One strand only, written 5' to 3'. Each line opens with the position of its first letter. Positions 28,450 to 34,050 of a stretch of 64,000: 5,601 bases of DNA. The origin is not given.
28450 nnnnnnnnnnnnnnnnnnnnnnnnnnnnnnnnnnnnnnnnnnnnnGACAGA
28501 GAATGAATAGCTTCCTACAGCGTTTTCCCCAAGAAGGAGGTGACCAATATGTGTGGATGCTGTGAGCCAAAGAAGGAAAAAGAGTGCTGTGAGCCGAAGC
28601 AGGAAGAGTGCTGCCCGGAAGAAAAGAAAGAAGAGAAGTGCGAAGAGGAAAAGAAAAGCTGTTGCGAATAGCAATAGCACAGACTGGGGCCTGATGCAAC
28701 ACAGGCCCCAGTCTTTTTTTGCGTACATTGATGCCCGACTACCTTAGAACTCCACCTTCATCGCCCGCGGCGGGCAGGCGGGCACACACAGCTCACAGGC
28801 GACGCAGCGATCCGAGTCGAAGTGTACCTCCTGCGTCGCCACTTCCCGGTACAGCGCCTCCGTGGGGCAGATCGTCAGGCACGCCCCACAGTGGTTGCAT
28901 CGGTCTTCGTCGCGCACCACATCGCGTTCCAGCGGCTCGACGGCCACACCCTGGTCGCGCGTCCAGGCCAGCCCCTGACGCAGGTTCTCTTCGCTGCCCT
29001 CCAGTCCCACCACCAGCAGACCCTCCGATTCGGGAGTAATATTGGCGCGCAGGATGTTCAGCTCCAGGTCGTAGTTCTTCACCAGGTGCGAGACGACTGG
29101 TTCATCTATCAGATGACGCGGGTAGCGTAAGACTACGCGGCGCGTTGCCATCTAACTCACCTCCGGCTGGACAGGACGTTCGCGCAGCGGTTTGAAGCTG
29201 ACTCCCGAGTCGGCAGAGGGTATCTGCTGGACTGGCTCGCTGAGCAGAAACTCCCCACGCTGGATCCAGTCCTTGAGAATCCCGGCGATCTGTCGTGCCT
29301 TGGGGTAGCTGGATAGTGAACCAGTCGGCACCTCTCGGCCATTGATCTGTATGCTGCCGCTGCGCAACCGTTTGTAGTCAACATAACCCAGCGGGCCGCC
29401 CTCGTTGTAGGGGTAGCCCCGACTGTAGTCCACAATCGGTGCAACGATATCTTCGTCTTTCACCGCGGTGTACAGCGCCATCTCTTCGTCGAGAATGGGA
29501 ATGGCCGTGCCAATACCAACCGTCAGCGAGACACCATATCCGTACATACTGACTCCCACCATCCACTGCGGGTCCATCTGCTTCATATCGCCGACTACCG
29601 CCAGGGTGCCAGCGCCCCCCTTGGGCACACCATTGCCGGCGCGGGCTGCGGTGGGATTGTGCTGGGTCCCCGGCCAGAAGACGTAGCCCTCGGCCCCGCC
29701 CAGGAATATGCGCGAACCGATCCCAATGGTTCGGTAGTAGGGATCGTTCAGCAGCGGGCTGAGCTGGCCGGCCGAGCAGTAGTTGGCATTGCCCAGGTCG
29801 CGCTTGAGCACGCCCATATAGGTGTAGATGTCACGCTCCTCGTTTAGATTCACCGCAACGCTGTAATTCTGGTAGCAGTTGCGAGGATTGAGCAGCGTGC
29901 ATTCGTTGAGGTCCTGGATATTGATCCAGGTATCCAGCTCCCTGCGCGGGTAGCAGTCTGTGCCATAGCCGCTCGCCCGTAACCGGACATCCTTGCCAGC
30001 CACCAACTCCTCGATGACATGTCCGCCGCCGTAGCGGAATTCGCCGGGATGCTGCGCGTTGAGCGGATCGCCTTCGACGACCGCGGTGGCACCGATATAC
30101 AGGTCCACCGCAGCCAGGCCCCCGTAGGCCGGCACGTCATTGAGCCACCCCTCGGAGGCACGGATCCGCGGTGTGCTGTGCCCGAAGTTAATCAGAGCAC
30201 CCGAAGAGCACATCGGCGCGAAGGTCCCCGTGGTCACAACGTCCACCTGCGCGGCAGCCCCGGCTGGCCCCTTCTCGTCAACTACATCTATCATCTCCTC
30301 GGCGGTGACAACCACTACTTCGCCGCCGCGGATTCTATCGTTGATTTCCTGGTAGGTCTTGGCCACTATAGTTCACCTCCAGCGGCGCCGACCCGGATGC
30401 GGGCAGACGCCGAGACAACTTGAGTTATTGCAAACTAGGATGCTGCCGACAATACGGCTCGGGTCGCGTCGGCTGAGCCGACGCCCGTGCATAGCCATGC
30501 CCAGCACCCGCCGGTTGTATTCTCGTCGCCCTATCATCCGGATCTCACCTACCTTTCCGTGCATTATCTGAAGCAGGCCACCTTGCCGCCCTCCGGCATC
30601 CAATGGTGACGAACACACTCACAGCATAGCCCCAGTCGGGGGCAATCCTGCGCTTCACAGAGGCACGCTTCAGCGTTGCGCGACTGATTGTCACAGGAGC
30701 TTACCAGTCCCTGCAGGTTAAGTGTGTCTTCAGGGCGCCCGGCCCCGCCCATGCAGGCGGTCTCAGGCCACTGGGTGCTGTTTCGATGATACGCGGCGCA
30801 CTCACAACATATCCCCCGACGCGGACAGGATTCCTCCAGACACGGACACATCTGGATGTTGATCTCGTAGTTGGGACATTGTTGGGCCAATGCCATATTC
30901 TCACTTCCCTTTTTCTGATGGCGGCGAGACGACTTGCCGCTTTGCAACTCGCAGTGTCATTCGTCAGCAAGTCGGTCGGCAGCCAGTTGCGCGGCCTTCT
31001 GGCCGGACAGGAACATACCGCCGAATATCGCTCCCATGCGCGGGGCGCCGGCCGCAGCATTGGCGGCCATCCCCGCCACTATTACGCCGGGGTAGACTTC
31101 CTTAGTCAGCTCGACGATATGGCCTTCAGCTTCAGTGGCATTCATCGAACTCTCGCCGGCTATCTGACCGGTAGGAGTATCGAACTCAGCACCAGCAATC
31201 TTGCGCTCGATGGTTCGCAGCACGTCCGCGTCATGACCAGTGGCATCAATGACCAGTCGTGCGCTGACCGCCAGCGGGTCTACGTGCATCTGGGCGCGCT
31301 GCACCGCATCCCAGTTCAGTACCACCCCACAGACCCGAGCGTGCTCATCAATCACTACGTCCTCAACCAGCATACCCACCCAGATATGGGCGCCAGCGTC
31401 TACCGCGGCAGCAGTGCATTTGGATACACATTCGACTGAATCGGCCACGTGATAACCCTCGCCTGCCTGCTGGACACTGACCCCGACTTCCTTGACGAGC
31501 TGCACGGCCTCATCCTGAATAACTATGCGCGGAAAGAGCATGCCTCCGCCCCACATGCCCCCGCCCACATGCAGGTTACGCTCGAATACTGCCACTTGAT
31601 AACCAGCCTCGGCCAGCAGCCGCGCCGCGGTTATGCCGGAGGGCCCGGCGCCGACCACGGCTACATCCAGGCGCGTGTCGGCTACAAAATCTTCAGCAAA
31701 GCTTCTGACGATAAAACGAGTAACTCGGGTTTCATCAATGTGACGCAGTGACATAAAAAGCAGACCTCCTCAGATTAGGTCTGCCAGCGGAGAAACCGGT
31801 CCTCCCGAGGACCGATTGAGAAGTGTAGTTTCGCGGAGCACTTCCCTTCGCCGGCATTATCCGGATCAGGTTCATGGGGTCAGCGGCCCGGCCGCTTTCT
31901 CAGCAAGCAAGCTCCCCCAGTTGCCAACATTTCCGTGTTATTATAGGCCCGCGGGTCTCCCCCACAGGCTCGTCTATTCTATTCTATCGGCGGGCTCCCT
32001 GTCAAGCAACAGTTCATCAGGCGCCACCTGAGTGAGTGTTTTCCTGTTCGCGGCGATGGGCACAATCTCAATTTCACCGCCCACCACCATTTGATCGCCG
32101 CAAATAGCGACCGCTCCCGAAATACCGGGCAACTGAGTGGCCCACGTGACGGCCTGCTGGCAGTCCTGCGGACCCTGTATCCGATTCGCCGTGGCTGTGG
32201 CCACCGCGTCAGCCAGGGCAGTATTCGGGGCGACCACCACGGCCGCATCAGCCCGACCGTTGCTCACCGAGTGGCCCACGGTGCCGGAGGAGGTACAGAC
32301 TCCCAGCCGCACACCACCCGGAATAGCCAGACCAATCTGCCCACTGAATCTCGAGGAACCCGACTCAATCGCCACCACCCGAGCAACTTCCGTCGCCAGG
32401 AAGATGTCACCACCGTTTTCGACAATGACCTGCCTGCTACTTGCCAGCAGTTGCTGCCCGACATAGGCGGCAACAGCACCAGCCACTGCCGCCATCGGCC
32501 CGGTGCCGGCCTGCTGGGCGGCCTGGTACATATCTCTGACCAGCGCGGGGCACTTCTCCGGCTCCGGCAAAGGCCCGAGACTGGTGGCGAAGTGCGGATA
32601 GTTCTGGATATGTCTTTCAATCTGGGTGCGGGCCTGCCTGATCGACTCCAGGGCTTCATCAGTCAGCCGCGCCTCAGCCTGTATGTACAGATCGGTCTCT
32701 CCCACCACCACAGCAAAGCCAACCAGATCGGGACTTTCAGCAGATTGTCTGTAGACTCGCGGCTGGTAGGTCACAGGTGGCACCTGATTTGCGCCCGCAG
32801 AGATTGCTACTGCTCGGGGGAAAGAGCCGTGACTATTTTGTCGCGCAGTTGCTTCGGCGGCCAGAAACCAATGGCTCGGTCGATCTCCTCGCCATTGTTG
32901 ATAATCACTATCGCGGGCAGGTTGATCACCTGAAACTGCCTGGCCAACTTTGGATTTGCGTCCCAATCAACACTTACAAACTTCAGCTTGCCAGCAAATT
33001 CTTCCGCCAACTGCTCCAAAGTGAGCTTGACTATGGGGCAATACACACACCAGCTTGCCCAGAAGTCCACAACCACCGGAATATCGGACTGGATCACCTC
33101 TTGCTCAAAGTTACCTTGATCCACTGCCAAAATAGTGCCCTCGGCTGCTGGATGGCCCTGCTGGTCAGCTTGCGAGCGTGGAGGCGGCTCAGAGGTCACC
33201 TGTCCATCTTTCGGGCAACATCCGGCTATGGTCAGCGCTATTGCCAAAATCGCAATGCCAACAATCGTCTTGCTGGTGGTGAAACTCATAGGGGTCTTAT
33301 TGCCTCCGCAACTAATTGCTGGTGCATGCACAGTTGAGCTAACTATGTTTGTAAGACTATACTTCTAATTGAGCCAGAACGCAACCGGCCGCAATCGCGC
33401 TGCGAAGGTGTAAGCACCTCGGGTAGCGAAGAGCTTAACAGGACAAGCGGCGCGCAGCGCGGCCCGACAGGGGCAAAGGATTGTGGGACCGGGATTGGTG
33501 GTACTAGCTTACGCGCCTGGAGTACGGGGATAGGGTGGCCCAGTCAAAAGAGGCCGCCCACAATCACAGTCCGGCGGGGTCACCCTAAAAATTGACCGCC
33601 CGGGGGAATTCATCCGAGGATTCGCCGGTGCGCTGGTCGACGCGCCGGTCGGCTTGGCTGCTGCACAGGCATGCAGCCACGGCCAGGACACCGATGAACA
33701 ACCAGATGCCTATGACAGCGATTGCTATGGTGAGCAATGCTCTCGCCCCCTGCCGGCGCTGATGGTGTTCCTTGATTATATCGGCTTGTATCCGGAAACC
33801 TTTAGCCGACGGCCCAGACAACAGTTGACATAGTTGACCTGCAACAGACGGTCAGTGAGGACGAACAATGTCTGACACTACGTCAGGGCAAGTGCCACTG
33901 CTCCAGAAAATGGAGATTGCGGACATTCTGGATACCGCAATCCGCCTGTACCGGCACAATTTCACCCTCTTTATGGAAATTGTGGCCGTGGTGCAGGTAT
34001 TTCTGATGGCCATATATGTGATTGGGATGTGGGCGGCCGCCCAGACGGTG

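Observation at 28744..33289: Sulfide-dependent cofactor and amino-acid cluster: NIL-ferredoxin, DUF39, Cys-rich protein, His-type Thi4, UPF0280, thioredoxin lipoprotein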

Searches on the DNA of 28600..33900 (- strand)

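Call 8: search_rna_families(source=window, start=28600, end=33900, threshold=evalue, max_evalue=5)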
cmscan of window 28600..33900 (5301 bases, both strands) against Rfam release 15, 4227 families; matches with E-value up to 5: 3.
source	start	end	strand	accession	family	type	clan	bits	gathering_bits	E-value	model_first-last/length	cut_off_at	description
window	31826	31928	-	RF00059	TPP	Cis-reg; riboswitch;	-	68.6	54.3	1.8e-12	1-105/105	no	TPP riboswitch aptamer (THI element)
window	28630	28720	+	RF01733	atoC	Cis-reg;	-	22.6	50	1.3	1-93/93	no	atoC RNA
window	32306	32440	-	RF01955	NEAT1_1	Gene; lncRNA;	-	18.3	50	4.6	1-122/122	no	Nuclear enriched abundant transcript 1 conserved region 1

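Call 12: search_rna_families(sources=[L001, L002, L003, L004, L005], threshold=gathering)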
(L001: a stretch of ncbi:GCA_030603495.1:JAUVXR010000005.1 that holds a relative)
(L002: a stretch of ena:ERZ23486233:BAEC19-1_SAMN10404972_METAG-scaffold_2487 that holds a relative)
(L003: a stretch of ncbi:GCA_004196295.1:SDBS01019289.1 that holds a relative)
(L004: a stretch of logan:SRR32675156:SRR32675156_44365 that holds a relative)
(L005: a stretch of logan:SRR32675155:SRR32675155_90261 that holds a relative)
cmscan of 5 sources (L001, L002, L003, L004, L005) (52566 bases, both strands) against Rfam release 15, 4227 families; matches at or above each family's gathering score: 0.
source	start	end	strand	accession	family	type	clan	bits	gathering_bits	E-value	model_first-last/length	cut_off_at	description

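Call 17: search_rna_families(source=L001, start=4000, end=8600, threshold=evalue, max_evalue=1, show_alignments=1)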
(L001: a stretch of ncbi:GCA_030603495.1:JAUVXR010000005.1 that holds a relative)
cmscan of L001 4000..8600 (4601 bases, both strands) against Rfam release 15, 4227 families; matches with E-value up to 1: 1.
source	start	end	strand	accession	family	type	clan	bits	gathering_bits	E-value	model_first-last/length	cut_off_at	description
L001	6921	7021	+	RF00059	TPP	Cis-reg; riboswitch;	-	45.3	54.3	8.5e-07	1-105/105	no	TPP riboswitch aptamer (THI element)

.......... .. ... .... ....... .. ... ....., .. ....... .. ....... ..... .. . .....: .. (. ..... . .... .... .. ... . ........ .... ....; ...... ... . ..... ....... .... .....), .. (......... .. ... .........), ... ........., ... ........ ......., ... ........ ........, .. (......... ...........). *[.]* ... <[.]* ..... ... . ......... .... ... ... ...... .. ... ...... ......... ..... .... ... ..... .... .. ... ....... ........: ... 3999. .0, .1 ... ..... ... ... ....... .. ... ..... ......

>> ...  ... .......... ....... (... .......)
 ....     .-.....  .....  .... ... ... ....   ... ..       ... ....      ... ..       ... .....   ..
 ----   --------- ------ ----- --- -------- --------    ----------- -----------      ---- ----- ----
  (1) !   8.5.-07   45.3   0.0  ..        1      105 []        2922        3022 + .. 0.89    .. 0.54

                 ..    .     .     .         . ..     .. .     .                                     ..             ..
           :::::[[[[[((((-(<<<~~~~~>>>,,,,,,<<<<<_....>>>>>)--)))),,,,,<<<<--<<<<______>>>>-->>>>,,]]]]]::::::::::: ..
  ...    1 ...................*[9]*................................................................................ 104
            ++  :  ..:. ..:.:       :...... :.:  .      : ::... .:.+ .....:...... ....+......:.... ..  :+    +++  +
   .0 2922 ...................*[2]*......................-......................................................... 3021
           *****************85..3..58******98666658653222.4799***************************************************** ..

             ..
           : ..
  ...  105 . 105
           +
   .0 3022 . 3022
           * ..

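Call 31: search_rna_families(sources=[L008, L009, L010, L011, L013, L048, L069, L074, L081, L085], threshold=gathering)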
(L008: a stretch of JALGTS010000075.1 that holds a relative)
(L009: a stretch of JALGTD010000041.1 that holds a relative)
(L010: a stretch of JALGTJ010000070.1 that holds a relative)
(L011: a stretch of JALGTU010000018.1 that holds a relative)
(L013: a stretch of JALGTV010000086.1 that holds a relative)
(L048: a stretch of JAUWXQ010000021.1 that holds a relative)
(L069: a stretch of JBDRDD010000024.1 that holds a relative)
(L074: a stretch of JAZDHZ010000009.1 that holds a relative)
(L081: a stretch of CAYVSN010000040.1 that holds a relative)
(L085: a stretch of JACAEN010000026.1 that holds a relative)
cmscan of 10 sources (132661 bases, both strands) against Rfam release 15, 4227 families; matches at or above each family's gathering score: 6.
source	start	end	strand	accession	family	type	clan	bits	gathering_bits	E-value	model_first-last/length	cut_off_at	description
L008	3776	3878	+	RF00059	TPP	Cis-reg; riboswitch;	-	69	54.3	3.8e-11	1-105/105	no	TPP riboswitch aptamer (THI element)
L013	6370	6472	+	RF00059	TPP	Cis-reg; riboswitch;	-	68.7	54.3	4.4e-11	1-105/105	no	TPP riboswitch aptamer (THI element)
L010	8024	8127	+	RF00059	TPP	Cis-reg; riboswitch;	-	65.6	54.3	2.5e-10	1-105/105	no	TPP riboswitch aptamer (THI element)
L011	9802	9903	+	RF00059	TPP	Cis-reg; riboswitch;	-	62.6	54.3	1.4e-09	1-105/105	no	TPP riboswitch aptamer (THI element)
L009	6080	6183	+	RF00059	TPP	Cis-reg; riboswitch;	-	62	54.3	1.9e-09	1-105/105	no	TPP riboswitch aptamer (THI element)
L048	9425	9498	+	RF00005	tRNA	Gene; tRNA;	CL00001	56.1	29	4.2e-09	1-71/71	no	tRNA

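Call 53: search_rna_families(source=window, start=30340, end=30580, threshold=evalue, max_evalue=10, show_alignments=3)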
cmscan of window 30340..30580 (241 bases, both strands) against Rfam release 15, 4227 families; matches with E-value up to 10: 2.
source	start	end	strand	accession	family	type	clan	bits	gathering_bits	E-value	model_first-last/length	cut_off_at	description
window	30384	30411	+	RF01836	weev_FSE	Cis-reg; frameshift_element;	-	21.2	40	0.39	1-27/27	no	ribosomal frameshift site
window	30384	30411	-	RF01836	weev_FSE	Cis-reg; frameshift_element;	-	18.4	40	1.7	1-27/27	no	ribosomal frameshift site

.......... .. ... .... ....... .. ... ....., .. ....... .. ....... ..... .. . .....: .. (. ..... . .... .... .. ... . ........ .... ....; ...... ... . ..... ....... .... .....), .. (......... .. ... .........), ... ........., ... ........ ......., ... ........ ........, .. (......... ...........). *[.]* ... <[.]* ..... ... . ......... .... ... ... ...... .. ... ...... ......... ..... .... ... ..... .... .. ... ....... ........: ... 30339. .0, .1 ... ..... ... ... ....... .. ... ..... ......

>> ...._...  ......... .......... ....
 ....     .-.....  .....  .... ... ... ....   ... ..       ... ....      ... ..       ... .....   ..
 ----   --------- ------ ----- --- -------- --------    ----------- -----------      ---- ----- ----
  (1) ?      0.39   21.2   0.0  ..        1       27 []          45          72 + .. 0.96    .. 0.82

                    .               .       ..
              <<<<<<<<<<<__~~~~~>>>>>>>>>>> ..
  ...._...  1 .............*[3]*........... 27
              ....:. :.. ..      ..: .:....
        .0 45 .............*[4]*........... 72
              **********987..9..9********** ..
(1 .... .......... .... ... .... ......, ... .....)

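Call 63: search_rna_families(sources=[L129, L130, L132], threshold=evalue, max_evalue=0.01)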
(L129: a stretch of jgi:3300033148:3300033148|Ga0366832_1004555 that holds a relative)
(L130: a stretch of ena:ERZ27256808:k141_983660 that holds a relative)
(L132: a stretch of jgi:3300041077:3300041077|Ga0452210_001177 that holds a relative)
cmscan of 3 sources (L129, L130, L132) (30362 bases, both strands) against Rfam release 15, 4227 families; matches with E-value up to 0.01: 1.
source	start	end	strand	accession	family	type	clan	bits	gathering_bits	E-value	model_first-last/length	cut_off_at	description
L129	2824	2926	+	RF00059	TPP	Cis-reg; riboswitch;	-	65.1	54.3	7.6e-11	1-105/105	no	TPP riboswitch aptamer (THI element)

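Call 89: search_rna_families(sources=[L105, L069, L074, L085], threshold=evalue, max_evalue=0.01)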
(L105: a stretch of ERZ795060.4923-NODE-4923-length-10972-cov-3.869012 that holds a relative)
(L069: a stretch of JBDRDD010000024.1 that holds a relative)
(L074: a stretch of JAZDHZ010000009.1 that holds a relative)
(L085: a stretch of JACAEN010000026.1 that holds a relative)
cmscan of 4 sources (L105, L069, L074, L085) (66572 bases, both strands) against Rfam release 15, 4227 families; matches with E-value up to 0.01: 0.
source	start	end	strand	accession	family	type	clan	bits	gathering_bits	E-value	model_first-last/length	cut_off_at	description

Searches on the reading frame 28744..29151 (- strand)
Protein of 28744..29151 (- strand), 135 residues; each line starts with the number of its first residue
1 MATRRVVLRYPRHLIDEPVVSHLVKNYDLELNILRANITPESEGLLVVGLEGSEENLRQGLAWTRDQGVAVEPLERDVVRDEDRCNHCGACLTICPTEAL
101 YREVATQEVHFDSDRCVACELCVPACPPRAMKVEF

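Call 3: search_protein_families(library=pfam, proteins=[window:28744-29151:-], max_evalue=0.01)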
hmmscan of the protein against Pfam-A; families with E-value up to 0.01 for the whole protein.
window:28744-29151:- (135 aa): 16 families
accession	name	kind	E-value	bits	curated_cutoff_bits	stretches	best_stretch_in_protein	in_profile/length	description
PF09383.16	NIL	-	1.1e-16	60.8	24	1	4-72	1-72/73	NIL domain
PF00037.32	Fer4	-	1.2e-14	53.9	21.1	2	78-101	1-24/24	4Fe-4S binding domain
PF12838.12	Fer4_7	-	1.3e-13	51.6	27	2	84-129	1-51/52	4Fe-4S dicluster domain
PF12837.12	Fer4_6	-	9.1e-13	47.9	25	2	78-100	2-24/24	4Fe-4S binding domain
PF12797.12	Fer4_2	-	3.3e-11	42.8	24.5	2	78-97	3-22/22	4Fe-4S binding domain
PF13237.11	Fer4_10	-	5.5e-10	39.5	25.5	1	78-127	2-53/53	4Fe-4S dicluster domain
PF13187.11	Fer4_9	-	6e-09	36.2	27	2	84-130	1-51/52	4Fe-4S dicluster domain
PF14697.11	Fer4_21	-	1.3e-08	35.3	35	1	81-129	4-55/59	4Fe-4S dicluster domain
PF12800.12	Fer4_4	-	3.8e-07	30.3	24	1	83-97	2-16/17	4Fe-4S binding domain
PF13484.11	Fer4_16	-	7.1e-07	30.4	30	1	84-103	1-20/66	4Fe-4S double cluster binding domain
PF25160.1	LdpA_Fe-S-bd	-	2.5e-05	24.4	27.6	2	91-131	9-43/49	LdpA Fe-S cluster-binding domain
PF13247.11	Fer4_11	-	0.00015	22.4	26.2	1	83-132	8-60/100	4Fe-4S dicluster domain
PF13183.11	Fer4_8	-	0.00048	21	27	0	83-98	3-18/68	4Fe-4S dicluster domain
PF13459.11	Fer4_15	-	0.00067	20.8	22.4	0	109-127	1-19/66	4Fe-4S single cluster domain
PF12798.12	Fer4_3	-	0.0011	20.1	27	0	85-99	1-15/15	4Fe-4S binding domain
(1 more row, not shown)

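Call 4: search_protein_families(library=ncbifam, proteins=[window:28744-29151:-], max_evalue=0.01)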
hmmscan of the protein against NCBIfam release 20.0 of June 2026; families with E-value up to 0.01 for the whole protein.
window:28744-29151:- (135 aa): 99 families (the best 25 are shown)
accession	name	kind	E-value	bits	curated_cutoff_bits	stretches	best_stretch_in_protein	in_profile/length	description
NF043039.1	HgcAB_like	equivalog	1.4e-10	41.3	285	1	65-131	287-349/350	HgcAB-like fusion protein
NF006221.0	PRK08348.1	subfamily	2.5e-09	37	124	1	77-133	38-94/136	NADH-plastoquinone oxidoreductase subunit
NF045797.1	DsrO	equivalog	4.8e-09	36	200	1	84-131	102-150/235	sulfate reduction electron transfer complex DsrMKJOP subunit DsrO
NF042909.1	FMH_DH_FwdF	exception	4.8e-09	35.8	375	1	72-134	246-314/336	tungsten-dependent formylmethanofuran dehydrogenase subunit FwdF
TIGR02951.1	DMSO_dmsB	equivalog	5.3e-09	36.3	214.1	1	85-132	64-113/161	DMSO/selenate family reductase complex B subunit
NF058577.1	FdxA_fam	equivalog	1.2e-08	35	65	2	82-130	6-52/52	4Fe-4S ferredoxin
TIGR02179.1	PorD_KorD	subfamily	1.5e-08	34.6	60.05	1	79-133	21-74/78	2-oxoacid:acceptor oxidoreductase, delta subunit, pyruvate/2-ketoisovalerate family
TIGR04041.1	activase_YjjW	hypoth_equivalog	1.5e-08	34.4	250.2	1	83-130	41-86/276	YjjW family glycine radical enzyme activase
TIGR03478.1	DMSO_red_II_bet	subfamily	1.7e-08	33.8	480.7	1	58-131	105-179/321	DMSO reductase family type II enzyme, iron-sulfur subunit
NF043069.1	T4HPD_activ_SAM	equivalog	1.9e-08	34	425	1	75-132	43-98/299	trans-4-hydroxy-L-proline dehydratase activase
NF038196.1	ferrodoxin_EFR1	subfamily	2.7e-08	34.1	75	1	80-133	181-231/242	EFR1 family ferrodoxin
NF040684.1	PorD_Arch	equivalog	3e-08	33.6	120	1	80-133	29-81/85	pyruvate synthase subunit PorD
TIGR03149.1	cyt_nit_nrfC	equivalog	3.4e-08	33.1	377.6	1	84-129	93-140/225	cytochrome c nitrite reductase Fe-S protein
NF041715.1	arsenate_red_ArrB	equivalog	4.1e-08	33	450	1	84-131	56-104/233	arsenate respiratory reductase iron-sulfur subunit ArrB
NF008134.0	PRK10882.1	equivalog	4.8e-08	32.4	263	1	83-128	111-158/329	hydrogenase 2 operon protein HybA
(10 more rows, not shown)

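Call 88: list_cluster_members(proteins=[window:28744-29151:-, window:30957-31754:-, window:30567-30896:-])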
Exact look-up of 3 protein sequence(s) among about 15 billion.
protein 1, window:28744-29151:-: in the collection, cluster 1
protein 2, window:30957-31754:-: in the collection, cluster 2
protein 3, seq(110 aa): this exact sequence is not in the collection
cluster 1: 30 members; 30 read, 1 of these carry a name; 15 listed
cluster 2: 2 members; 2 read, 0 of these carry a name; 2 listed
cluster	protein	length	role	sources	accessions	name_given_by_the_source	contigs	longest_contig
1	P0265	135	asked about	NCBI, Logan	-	-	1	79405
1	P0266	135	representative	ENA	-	-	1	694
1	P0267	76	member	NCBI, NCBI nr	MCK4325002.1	MAG: (Fe-S)-binding protein, partial [Armatimonadetes bacterium] | (Fe-S)-binding protein [Armatimonadota bacterium]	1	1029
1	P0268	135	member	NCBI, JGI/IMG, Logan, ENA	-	-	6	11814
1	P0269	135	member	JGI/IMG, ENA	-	-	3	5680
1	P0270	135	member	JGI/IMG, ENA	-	-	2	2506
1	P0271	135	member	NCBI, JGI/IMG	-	-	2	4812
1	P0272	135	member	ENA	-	-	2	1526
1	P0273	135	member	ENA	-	-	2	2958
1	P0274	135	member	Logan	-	-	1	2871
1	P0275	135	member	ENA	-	-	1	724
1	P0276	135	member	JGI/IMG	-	-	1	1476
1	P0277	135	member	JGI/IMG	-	-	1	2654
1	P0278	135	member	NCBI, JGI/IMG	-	-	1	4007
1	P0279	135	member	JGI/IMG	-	-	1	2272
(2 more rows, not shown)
